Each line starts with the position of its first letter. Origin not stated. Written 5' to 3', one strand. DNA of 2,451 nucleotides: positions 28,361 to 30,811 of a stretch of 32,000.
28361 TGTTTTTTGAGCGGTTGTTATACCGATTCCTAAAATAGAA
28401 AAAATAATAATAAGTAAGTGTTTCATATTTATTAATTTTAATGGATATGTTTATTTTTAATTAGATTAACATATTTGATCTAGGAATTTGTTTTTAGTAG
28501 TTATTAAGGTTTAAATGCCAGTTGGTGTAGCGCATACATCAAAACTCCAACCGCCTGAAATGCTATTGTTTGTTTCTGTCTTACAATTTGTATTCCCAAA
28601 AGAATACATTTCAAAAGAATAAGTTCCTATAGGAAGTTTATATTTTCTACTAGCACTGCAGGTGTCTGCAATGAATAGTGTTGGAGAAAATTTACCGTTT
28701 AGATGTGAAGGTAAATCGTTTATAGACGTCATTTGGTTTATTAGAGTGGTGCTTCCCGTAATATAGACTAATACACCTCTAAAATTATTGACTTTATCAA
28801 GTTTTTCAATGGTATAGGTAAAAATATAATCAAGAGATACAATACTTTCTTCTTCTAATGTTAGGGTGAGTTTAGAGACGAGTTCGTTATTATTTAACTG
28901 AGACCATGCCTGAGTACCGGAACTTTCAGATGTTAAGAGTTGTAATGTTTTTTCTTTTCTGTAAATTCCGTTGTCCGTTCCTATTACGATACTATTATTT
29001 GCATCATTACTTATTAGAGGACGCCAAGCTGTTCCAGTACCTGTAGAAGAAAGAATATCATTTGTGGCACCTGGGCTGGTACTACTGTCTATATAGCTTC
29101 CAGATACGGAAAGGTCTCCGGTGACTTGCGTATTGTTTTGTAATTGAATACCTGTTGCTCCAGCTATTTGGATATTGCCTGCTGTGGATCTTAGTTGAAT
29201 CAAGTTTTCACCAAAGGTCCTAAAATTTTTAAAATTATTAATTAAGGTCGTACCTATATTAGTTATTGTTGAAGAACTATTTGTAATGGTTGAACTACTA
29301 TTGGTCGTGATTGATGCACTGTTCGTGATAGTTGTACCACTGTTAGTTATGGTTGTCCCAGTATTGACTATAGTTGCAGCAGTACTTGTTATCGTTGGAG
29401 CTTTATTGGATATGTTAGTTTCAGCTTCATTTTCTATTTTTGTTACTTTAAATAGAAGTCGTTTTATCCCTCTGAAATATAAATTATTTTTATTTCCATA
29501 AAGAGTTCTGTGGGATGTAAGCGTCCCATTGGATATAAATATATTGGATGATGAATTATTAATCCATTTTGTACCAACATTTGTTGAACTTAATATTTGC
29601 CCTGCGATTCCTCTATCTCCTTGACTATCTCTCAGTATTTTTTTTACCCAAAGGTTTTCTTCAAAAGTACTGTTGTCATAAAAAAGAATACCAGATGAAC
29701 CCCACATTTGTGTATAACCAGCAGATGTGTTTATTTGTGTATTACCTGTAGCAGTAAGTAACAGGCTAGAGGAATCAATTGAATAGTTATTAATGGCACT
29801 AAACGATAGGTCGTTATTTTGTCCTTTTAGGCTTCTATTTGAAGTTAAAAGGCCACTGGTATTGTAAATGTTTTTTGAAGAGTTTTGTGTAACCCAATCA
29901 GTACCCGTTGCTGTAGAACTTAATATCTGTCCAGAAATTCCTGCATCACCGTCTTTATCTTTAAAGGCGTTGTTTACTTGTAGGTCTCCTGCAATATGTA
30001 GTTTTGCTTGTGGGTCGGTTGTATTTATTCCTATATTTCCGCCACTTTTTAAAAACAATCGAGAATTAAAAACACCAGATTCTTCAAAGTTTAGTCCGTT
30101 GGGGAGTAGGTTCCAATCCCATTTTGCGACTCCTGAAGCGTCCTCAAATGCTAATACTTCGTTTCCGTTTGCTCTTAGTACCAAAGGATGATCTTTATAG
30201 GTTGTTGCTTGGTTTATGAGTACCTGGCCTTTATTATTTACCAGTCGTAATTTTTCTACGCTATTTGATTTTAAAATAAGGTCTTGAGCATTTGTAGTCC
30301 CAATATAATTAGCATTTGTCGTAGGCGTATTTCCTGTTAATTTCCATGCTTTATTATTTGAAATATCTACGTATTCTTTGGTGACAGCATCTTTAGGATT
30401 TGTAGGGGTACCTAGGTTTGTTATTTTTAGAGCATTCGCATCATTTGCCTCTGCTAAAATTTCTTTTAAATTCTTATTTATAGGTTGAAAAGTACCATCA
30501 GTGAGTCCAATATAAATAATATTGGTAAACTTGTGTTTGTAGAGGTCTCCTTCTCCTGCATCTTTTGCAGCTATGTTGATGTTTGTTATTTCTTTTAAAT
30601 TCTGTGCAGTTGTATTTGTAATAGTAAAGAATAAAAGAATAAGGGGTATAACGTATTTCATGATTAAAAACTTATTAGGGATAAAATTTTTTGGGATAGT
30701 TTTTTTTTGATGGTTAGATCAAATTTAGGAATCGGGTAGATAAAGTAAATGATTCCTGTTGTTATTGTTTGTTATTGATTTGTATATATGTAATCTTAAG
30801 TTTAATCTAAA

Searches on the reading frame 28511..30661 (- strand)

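Call 32: search_protein_families(library=pfam, max_evalue=1, proteins=[window:28511-30661:-])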
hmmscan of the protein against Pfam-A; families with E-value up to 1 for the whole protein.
window:28511-30661:- (716 aa): 1 family
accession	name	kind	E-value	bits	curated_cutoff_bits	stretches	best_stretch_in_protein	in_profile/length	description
PF07873.16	YabP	-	0.01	16.1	27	1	465-522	4-58/64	YabP family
